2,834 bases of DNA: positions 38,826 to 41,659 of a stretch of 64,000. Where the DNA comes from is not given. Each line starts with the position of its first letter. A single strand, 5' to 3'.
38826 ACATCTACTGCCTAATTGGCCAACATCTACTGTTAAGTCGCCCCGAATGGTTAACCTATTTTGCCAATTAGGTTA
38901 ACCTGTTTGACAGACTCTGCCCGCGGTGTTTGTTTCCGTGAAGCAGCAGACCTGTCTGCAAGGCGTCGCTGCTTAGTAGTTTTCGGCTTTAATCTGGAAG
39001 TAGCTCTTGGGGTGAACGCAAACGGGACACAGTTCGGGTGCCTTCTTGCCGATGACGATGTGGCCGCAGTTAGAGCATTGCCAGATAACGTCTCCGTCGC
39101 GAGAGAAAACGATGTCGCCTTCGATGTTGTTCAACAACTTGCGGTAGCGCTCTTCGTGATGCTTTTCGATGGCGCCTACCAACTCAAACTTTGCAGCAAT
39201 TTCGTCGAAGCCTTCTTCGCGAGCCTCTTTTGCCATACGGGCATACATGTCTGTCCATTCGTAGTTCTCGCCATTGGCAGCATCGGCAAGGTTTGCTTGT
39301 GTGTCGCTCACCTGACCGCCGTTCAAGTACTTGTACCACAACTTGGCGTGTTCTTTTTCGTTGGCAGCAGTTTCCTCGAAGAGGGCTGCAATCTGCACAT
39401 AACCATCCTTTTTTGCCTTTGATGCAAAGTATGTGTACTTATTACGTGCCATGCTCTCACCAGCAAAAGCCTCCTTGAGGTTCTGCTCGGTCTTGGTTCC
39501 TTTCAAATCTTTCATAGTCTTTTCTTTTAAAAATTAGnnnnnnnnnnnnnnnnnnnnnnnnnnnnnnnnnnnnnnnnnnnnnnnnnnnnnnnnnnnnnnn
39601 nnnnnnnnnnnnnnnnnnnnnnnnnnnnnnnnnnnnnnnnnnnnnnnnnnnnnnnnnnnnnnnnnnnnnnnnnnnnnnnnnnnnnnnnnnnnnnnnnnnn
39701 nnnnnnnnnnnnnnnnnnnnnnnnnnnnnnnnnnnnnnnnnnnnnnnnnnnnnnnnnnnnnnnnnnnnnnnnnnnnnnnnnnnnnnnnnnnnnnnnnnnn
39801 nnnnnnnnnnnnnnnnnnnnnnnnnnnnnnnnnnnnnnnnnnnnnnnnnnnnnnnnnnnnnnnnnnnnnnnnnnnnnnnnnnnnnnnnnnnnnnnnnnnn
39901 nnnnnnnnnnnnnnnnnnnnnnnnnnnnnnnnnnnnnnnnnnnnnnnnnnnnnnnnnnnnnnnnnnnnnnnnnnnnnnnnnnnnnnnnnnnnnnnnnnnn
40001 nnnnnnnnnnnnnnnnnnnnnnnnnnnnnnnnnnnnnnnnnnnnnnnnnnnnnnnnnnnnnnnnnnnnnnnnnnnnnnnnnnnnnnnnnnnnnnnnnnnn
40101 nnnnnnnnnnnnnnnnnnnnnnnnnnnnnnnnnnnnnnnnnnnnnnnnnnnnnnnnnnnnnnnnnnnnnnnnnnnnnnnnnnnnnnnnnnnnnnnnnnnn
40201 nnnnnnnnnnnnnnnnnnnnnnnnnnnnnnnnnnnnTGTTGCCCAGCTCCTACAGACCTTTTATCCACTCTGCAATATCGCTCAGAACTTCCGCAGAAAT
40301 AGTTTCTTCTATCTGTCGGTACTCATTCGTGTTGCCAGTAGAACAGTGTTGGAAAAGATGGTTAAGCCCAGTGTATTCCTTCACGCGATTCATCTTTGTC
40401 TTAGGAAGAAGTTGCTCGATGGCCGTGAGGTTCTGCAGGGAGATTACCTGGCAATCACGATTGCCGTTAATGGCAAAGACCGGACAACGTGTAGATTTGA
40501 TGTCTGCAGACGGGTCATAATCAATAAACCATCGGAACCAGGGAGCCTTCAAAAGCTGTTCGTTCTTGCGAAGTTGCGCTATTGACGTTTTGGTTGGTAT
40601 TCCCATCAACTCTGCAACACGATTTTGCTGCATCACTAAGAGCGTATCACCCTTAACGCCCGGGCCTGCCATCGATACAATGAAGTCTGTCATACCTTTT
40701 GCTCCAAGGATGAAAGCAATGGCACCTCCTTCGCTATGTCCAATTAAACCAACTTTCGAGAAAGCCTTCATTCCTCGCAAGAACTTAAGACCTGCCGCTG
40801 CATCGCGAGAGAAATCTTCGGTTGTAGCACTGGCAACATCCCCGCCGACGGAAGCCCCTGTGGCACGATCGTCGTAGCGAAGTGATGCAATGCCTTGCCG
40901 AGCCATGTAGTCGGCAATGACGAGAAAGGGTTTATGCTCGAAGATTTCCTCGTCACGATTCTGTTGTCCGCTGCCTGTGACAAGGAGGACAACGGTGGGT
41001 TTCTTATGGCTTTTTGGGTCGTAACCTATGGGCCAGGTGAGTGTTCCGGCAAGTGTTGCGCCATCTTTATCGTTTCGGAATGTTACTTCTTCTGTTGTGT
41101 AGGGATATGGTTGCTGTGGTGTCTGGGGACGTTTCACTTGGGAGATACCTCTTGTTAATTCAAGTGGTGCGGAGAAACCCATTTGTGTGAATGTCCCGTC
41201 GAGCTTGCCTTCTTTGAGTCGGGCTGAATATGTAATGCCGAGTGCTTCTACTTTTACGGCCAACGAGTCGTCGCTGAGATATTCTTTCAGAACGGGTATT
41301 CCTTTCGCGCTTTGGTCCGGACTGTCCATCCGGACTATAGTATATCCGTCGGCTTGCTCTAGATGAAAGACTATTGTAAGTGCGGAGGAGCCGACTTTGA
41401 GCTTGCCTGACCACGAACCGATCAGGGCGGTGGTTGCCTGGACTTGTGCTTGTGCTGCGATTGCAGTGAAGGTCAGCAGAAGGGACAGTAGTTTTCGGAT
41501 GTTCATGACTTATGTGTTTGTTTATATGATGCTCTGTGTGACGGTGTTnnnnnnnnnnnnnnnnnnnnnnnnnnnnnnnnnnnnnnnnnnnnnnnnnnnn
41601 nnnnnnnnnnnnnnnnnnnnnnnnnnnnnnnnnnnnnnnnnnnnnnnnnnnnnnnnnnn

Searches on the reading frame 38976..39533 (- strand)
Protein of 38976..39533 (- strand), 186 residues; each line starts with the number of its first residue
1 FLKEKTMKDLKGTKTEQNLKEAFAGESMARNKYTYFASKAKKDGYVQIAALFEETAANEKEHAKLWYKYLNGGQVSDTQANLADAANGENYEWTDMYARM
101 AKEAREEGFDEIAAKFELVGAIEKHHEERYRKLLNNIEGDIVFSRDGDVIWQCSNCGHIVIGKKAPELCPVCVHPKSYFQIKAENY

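Call 88: search_protein_families(library=pfam, proteins=[window:38976-39533:-], max_evalue=0.001)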
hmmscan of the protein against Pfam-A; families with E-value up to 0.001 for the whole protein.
window:38976-39533:- (186 aa): 4 families
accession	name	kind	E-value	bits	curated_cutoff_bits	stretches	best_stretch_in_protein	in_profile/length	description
PF02915.23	Rubrerythrin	-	8.6e-25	88.1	22.8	1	18-134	2-137/137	Rubrerythrin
PF21349.2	RUBY_RBDX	-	1.8e-13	50.1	26.5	1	151-180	1-30/30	Rubrerythrin, rubredoxin-like domain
PF23458.2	DUF7130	-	5.8e-05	23.4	35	1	146-184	49-88/89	Domain of unknown function (DUF7130)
PF00210.30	Ferritin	-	0.00036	20.9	24.5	0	17-107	2-109/142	Ferritin-like domain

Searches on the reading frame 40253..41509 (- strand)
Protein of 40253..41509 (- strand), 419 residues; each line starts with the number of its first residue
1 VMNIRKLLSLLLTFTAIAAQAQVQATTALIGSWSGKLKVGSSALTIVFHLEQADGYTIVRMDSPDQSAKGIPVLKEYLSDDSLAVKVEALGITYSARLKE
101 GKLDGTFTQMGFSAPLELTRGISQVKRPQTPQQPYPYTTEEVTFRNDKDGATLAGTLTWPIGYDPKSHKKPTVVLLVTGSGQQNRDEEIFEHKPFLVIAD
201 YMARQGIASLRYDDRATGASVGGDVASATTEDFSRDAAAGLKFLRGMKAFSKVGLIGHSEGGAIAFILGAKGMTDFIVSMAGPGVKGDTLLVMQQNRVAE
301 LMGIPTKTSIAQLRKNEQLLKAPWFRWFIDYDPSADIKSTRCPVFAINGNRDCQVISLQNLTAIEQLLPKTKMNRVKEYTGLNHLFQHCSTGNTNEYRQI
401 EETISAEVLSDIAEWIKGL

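Call 88: search_protein_families(library=pfam, proteins=[window:40253-41509:-], max_evalue=0.001)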
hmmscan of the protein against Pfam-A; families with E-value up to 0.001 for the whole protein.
window:40253-41509:- (419 aa): 3 families
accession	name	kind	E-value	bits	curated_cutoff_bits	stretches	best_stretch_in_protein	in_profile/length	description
PF12146.15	Hydrolase_4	-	2.1e-09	37.5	27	1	198-323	23-152/239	Serine aminopeptidase, S33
PF01738.24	DLH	-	2e-06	28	21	0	165-276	8-123/217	Dienelactone hydrolase family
PF08840.17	BAAT_C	-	0.00045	20.8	20.9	1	251-375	22-147/210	BAAT / Acyl-CoA thioester hydrolase C terminal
